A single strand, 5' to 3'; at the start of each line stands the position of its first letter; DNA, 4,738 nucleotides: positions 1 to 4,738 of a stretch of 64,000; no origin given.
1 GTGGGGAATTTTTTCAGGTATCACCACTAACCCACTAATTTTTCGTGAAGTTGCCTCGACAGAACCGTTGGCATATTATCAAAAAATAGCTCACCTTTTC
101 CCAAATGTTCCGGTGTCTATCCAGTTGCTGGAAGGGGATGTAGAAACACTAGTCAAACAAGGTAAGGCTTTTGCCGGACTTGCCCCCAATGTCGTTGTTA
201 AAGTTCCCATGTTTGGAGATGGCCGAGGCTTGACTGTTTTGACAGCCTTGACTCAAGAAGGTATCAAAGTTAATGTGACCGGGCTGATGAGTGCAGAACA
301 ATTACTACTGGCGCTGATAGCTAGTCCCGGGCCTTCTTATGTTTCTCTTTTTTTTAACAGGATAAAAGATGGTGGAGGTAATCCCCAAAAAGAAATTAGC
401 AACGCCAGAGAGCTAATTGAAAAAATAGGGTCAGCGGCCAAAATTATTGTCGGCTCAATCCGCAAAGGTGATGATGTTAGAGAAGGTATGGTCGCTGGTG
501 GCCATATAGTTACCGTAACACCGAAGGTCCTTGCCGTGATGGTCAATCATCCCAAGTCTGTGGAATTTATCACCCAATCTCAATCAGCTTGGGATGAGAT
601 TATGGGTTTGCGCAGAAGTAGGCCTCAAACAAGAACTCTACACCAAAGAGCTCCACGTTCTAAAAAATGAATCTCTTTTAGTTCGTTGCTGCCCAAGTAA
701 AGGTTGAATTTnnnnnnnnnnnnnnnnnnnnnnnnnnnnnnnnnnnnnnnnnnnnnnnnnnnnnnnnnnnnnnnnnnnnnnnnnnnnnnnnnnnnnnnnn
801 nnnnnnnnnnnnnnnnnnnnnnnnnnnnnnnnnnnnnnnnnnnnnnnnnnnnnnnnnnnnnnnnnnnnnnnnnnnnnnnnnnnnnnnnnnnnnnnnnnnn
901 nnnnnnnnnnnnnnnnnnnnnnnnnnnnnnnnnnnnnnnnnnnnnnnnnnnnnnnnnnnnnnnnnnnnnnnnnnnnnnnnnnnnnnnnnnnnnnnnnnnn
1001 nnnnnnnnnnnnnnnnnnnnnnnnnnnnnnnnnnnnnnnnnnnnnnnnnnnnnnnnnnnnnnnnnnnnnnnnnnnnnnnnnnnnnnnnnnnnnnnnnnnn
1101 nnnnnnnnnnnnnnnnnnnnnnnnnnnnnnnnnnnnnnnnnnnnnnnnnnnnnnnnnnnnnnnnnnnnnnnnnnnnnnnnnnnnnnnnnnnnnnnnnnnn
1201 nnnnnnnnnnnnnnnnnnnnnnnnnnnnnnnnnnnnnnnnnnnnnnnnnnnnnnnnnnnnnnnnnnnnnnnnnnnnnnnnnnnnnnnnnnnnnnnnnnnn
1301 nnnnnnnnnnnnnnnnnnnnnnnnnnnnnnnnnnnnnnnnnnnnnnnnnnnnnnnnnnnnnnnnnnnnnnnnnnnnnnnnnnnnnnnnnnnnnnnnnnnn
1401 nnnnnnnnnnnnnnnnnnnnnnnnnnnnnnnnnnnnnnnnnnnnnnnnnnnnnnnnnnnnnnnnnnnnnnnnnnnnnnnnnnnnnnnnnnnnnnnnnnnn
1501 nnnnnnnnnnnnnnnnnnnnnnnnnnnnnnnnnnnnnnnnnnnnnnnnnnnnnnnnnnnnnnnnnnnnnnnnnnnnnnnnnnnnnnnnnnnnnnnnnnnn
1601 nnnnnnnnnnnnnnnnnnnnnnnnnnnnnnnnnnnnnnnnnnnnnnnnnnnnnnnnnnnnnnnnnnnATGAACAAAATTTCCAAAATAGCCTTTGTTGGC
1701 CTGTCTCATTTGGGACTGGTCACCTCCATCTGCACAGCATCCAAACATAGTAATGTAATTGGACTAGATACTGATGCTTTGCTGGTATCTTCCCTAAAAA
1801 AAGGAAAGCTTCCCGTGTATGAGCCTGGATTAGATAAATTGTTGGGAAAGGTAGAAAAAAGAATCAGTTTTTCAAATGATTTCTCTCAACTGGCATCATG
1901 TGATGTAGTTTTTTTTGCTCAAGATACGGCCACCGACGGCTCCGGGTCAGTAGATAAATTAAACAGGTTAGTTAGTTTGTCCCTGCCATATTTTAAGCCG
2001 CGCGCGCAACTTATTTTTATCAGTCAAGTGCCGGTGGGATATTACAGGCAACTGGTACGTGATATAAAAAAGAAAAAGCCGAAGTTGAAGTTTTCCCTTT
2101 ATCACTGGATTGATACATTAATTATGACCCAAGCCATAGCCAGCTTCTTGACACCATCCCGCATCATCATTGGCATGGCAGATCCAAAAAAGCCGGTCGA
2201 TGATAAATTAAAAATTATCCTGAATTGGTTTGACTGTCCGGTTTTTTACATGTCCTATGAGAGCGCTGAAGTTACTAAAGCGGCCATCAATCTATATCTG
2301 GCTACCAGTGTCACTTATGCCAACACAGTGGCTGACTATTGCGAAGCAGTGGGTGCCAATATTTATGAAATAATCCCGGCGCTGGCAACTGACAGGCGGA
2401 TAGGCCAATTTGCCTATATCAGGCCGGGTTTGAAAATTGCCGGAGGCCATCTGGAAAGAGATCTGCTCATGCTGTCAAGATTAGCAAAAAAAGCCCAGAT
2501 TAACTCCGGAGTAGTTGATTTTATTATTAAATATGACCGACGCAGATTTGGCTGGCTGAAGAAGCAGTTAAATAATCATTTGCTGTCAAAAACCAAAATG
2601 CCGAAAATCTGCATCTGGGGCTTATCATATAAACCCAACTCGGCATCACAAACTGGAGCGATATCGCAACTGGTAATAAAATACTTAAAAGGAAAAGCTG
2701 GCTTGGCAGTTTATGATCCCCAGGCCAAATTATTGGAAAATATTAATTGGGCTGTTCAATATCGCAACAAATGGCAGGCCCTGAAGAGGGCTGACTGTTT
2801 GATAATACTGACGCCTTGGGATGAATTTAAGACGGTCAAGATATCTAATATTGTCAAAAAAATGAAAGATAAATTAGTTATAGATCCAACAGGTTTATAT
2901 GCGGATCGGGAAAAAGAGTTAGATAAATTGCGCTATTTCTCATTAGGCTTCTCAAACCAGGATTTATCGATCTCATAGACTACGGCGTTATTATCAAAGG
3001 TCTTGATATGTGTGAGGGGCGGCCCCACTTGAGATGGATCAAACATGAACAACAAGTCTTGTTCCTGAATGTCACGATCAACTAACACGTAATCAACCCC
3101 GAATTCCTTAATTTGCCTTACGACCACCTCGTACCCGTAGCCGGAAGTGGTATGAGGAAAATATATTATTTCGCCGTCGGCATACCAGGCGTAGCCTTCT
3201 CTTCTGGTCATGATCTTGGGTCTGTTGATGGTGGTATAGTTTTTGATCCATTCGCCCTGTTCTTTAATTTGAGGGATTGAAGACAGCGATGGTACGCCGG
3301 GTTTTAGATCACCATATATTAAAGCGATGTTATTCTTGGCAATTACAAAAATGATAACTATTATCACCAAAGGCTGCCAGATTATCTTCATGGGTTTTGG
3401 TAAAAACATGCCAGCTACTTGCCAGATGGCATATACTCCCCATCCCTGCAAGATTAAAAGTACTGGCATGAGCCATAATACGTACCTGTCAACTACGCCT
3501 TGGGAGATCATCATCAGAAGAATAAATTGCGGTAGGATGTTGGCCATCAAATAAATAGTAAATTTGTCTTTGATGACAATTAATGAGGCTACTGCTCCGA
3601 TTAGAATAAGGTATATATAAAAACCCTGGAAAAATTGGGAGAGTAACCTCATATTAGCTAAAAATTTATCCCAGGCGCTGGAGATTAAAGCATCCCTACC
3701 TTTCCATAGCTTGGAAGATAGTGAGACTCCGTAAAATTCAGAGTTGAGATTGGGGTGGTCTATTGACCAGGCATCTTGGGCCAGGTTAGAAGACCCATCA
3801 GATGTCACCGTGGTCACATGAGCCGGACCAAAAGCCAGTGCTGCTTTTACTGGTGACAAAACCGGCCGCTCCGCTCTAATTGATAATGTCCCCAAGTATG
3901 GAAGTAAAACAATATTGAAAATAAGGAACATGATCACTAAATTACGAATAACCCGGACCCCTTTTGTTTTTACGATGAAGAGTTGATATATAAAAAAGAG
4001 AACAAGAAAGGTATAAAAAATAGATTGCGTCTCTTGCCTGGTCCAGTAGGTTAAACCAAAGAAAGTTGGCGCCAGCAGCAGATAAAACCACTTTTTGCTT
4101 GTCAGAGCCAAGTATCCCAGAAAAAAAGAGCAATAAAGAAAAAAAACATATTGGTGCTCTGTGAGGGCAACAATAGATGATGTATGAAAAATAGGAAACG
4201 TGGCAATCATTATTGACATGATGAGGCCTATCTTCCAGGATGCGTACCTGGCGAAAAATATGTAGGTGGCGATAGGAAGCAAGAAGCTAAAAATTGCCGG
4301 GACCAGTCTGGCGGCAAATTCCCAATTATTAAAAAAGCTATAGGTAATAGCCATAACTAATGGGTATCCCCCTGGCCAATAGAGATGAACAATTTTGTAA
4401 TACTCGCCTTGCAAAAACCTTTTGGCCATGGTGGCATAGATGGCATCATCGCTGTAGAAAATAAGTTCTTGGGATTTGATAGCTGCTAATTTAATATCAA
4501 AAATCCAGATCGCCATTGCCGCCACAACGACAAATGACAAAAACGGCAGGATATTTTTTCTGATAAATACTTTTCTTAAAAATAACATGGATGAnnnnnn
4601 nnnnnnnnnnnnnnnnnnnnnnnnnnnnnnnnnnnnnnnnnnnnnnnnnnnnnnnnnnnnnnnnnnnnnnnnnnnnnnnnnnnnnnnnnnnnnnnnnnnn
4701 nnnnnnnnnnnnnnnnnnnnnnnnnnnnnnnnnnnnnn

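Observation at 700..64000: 63-kb glycan-assembly island built around about 13 extracytoplasmic GT-C glycosyltransferases plus lipid-phosphate-sugar synthases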

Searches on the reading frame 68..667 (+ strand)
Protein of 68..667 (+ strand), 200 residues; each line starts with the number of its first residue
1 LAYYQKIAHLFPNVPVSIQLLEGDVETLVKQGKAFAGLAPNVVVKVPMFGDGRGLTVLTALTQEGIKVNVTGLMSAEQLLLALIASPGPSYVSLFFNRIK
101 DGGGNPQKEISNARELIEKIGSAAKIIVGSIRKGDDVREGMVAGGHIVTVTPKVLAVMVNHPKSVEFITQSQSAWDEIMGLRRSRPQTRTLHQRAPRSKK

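Call 4: search_protein_families(library=pfam, proteins=[window:68-667:+])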
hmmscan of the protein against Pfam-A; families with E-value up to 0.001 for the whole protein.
window:68-667:+ (200 aa): 1 family
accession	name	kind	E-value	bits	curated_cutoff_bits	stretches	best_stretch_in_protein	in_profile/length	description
PF00923.25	TAL_FSA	-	1e-25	91.1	27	1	5-165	67-239/285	Transaldolase/Fructose-6-phosphate aldolase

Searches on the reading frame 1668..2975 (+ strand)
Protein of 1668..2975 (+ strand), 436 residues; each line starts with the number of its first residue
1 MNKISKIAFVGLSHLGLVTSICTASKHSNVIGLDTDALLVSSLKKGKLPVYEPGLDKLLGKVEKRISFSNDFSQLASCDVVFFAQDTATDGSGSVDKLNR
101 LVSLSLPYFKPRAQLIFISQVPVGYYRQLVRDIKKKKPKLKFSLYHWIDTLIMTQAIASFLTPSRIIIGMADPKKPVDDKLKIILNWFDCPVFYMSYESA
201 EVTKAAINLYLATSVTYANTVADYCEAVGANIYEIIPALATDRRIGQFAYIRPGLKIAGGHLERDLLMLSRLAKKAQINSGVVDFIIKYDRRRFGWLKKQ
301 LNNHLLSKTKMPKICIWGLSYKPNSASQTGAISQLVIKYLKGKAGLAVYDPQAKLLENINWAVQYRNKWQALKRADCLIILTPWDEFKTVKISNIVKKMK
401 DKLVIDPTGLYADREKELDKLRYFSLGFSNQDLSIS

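Call 4: search_protein_families(library=pfam, proteins=[window:1668-2975:+])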
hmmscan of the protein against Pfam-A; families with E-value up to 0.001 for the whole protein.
window:1668-2975:+ (436 aa): 3 families
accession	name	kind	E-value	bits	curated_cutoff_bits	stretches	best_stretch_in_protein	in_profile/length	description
PF03721.20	UDPG_MGDP_dh_N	-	7.9e-23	81.4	27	1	6-175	2-180/187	UDP-glucose/GDP-mannose dehydrogenase family, NAD binding domain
PF00984.24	UDPG_MGDP_dh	-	7.5e-19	68.1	25.4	1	198-287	1-89/94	UDP-glucose/GDP-mannose dehydrogenase family, central domain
PF03720.21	UDPG_MGDP_dh_C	-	5.1e-16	59.4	30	1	316-411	2-101/103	UDP-glucose/GDP-mannose dehydrogenase family, UDP binding domain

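Call 58: search_protein_families(library=ncbifam, max_evalue=0.00001, proteins=[window:1668-2975:+])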
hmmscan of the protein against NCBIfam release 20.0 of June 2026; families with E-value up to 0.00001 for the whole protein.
window:1668-2975:+ (436 aa): 6 families
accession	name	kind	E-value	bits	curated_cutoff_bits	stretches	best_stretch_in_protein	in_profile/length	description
TIGR03026.1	NDP-sugDHase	subfamily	6.7e-68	229.3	189.8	1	6-406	2-410/413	nucleotide sugar dehydrogenase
NF047673.2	TeichurnBiosyTuaD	equivalog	7.9e-50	170.3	700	1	5-427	2-430/439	UDP-glucose 6-dehydrogenase TuaD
NF041297.1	UDPGDh_AglM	equivalog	6.5e-37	127.5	670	1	6-414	2-420/429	UDP-glucose 6-dehydrogenase AglM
NF040825.1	UDPMaNacDH_Arch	equivalog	3.3e-21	75.6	750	1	6-410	2-400/418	UDP-N-acetyl-D-mannosamine dehydrogenase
NF008286.0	PRK11064.1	equivalog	6.4e-19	67.8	459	1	4-410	3-418/420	UDP-N-acetyl-D-mannosamine dehydrogenase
NF011631.0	PRK15057.1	equivalog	1.2e-15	57.5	757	1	6-354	2-340/388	UDP-glucose 6-dehydrogenase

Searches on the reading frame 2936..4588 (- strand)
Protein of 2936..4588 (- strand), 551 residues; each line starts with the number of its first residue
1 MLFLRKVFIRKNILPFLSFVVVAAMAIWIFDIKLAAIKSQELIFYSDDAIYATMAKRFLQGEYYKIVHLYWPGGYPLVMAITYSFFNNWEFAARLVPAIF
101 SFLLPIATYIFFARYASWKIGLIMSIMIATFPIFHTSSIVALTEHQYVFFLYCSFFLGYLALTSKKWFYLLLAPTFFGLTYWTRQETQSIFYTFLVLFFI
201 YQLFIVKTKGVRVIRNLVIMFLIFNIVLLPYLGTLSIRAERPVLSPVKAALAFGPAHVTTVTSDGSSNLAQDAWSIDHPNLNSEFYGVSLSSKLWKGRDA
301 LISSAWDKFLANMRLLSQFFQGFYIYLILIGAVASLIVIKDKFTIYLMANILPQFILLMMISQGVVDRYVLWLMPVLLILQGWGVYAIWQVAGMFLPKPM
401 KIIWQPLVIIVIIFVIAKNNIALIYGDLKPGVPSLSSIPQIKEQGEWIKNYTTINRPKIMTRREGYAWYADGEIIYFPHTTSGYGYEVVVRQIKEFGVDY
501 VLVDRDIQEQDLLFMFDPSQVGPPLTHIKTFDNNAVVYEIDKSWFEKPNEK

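Call 4: search_protein_families(library=pfam, proteins=[window:2936-4588:-])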
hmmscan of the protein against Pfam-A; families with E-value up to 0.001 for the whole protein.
window:2936-4588:- (551 aa): 1 family
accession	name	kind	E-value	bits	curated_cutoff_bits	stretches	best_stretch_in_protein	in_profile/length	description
PF13231.12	PMT_2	-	0.00027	21.6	26.1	1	75-213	6-145/160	Dolichyl-phosphate-mannose-protein mannosyltransferase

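Call 14: search_protein_families(library=ncbifam, max_evalue=0.01, proteins=[window:2936-4588:-])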
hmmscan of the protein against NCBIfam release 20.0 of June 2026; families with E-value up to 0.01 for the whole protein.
window:2936-4588:- (551 aa): 0 families

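Call 25: search_protein_families(library=pfam, max_evalue=5, proteins=[window:2936-4588:-])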
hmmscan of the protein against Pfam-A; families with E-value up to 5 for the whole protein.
window:2936-4588:- (551 aa): 1 family
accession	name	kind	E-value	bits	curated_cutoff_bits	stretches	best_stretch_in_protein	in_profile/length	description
PF13231.12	PMT_2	-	0.00027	21.6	26.1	1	75-213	6-145/160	Dolichyl-phosphate-mannose-protein mannosyltransferase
